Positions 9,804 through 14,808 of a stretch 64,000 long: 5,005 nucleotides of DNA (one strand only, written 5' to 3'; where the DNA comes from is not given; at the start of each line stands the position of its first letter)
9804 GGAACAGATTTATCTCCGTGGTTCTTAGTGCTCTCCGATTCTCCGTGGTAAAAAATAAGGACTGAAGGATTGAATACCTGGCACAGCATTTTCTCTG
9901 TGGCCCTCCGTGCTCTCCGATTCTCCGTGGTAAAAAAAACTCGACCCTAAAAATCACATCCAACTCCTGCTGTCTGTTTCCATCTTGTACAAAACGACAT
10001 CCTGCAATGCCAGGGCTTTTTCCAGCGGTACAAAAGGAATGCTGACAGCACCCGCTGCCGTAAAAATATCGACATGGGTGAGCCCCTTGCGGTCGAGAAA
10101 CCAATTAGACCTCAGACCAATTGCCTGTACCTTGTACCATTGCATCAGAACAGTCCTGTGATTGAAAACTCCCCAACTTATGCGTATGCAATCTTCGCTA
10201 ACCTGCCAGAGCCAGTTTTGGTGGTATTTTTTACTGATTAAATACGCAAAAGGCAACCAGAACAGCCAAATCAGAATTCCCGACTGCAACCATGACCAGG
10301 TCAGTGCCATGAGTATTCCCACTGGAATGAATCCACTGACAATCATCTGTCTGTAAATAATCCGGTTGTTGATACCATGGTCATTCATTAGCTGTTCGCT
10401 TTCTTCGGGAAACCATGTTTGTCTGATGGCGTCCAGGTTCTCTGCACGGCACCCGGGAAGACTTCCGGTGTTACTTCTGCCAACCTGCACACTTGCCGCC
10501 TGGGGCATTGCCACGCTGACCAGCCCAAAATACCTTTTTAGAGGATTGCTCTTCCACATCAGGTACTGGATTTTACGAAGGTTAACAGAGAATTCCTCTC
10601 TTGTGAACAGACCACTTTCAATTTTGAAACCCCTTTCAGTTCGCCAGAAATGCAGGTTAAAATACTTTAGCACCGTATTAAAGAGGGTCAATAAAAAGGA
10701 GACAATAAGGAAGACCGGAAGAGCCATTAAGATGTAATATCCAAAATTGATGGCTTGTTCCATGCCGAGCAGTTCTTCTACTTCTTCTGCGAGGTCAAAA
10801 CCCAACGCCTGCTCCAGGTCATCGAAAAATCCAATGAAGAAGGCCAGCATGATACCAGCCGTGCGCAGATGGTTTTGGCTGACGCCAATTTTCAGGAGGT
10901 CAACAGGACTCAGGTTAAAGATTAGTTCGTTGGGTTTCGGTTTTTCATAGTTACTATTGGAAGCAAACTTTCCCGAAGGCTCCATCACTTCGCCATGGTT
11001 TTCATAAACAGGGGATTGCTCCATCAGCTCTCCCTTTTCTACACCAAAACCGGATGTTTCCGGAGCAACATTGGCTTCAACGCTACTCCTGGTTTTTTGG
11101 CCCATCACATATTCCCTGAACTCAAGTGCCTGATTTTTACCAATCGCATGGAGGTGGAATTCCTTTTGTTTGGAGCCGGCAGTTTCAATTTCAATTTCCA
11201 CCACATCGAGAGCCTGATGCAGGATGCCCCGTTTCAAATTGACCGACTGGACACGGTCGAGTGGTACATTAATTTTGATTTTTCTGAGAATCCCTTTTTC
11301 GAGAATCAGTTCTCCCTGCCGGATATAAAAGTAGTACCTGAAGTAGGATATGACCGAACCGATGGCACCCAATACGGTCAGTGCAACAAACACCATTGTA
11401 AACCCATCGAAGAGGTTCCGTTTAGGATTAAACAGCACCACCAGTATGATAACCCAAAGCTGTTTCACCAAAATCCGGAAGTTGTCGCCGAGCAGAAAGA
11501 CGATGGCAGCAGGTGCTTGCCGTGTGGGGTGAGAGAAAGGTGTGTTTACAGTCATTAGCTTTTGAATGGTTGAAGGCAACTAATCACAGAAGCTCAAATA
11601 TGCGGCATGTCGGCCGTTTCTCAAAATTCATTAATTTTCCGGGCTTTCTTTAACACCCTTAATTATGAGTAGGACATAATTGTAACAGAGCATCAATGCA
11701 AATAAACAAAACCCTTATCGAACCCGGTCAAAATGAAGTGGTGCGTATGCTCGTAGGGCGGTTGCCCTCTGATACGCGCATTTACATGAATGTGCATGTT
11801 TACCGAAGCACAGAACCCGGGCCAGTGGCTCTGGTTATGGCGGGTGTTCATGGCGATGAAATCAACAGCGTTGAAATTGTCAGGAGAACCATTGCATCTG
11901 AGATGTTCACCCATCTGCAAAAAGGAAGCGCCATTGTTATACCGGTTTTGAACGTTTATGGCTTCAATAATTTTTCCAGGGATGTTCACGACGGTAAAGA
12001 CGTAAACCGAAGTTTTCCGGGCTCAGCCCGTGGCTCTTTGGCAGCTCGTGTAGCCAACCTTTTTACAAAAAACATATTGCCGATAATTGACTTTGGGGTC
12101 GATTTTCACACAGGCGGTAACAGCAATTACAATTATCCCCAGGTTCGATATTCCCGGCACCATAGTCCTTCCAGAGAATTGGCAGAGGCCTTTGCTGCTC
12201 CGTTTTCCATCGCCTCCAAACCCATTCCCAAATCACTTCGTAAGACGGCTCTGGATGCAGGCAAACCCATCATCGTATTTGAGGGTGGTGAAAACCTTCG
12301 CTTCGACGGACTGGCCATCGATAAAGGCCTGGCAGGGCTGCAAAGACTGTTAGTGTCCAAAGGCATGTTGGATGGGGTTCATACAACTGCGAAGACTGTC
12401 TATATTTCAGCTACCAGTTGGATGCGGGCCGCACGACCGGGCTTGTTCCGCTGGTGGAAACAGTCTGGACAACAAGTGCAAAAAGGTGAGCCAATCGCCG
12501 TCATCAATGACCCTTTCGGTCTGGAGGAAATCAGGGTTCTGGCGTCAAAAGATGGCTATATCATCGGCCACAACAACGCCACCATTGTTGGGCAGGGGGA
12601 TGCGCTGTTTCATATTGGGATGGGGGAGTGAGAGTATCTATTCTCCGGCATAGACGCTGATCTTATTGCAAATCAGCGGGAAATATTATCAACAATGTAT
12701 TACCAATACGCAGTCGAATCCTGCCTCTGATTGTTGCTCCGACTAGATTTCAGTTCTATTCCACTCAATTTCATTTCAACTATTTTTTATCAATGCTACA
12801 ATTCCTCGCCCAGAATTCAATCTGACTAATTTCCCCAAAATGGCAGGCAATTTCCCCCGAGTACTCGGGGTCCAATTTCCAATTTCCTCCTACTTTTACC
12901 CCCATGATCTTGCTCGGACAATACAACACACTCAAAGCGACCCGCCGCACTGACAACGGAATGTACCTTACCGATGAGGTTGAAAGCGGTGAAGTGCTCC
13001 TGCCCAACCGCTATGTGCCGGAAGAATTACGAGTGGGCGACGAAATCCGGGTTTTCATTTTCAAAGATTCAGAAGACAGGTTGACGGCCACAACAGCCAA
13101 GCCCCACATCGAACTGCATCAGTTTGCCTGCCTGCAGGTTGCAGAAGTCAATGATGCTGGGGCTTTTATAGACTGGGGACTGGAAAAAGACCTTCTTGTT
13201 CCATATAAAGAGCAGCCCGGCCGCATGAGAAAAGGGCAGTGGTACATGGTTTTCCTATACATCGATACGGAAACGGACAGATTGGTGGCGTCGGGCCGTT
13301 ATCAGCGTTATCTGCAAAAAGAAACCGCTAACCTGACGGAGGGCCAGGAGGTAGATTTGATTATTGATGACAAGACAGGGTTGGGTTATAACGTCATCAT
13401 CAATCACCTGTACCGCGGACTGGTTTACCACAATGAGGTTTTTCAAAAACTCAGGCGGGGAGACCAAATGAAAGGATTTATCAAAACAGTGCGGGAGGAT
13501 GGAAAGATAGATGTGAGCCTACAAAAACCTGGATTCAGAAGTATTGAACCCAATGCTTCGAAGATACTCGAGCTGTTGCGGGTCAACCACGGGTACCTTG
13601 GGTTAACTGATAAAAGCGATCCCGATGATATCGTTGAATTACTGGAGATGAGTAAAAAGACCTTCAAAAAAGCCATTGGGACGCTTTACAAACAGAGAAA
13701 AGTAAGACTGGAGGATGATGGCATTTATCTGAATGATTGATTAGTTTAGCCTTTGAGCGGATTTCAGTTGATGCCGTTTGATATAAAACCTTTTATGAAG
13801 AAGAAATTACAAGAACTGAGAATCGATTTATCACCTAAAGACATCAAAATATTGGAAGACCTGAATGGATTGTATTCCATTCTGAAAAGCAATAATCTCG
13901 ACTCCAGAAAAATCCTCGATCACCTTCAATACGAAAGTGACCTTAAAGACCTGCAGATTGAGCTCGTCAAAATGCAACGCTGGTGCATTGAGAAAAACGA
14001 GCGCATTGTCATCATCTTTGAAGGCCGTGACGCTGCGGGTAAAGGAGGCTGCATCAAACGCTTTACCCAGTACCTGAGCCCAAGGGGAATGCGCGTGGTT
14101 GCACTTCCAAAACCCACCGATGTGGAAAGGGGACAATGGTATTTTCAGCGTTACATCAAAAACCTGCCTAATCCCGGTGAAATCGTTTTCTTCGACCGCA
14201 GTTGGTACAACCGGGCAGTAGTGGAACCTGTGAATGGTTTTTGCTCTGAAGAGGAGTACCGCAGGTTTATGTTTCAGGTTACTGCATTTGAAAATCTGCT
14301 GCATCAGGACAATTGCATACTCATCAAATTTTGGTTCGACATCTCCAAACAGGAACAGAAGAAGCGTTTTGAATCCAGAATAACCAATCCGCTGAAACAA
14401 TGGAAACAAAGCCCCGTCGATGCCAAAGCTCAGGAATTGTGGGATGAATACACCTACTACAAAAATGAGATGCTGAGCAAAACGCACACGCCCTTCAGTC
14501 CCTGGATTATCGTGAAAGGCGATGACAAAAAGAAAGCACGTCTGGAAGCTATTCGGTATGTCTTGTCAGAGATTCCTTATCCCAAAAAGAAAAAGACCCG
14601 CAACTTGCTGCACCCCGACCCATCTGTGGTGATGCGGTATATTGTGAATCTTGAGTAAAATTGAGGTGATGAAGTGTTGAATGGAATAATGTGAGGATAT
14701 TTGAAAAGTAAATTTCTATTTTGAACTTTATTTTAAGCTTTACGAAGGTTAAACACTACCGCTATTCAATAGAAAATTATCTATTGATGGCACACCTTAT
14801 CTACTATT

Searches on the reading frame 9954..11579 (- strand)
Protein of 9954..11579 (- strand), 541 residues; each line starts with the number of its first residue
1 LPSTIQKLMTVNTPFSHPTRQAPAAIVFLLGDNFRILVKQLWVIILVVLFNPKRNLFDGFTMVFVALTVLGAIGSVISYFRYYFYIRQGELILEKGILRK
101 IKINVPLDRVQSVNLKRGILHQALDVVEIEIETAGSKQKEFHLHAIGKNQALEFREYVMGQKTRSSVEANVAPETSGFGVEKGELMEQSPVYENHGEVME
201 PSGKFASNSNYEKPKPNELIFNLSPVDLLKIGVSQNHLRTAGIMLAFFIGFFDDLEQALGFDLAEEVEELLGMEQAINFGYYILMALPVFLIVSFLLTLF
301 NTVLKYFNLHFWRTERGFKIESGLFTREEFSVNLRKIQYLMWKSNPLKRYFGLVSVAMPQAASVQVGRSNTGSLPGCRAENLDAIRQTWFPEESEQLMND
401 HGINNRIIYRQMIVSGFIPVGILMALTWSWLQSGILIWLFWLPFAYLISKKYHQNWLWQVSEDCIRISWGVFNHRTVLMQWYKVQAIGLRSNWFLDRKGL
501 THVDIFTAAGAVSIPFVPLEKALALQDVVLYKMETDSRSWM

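Call 37: search_protein_families(library=pfam, proteins=[window:9954-11579:-], max_evalue=0.00001)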
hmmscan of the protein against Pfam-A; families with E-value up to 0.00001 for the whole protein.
window:9954-11579:- (541 aa): 1 family
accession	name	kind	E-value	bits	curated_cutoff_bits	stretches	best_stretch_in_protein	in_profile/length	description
PF03703.20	bPH_2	-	3.4e-38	130.2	22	3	80-157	2-77/78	Bacterial PH domain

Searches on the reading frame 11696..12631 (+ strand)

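Call 37: search_protein_families(library=pfam, proteins=[window:11696-12631:+], max_evalue=0.00001)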
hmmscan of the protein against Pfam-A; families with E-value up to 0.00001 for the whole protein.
window:11696-12631:+ (311 aa): 1 family
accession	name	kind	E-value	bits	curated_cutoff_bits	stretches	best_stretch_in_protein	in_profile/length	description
PF24827.1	AstE_AspA_cat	-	4.2e-30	105.2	25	1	41-219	1-189/192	Succinylglutamate desuccinylase/Aspartoacylase catalytic domain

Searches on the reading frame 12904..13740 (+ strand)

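Call 38: search_protein_families(library=pfam, proteins=[window:12904-13740:+], max_evalue=0.00001)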
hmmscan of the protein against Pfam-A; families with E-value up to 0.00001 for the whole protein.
window:12904-13740:+ (278 aa): 2 families
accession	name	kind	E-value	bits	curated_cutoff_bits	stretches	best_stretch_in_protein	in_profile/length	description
PF13509.12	S1_2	-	1.7e-36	124.6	21.8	2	4-64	1-60/61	S1 domain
PF17783.7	CvfB_WH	-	4.8e-23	81.1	22.9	1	220-276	2-58/58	CvfB-like winged helix domain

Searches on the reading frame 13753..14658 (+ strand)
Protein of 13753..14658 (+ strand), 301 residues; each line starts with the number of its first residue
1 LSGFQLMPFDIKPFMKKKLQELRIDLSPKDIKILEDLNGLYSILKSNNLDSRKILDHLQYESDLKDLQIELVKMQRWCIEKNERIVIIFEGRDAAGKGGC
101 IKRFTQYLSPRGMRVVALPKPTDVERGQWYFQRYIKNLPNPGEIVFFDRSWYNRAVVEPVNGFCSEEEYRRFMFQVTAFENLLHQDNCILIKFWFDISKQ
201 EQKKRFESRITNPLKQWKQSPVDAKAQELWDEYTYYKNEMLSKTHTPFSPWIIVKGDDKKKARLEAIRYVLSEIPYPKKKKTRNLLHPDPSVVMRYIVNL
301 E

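Call 38: search_protein_families(library=pfam, proteins=[window:13753-14658:+], max_evalue=0.00001)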
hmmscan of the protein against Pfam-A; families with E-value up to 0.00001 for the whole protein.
window:13753-14658:+ (301 aa): 1 family
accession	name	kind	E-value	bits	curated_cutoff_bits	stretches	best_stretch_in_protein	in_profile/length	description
PF03976.20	PPK2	-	3.1e-94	315.3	22.3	1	56-281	3-228/229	Polyphosphate kinase 2 (PPK2)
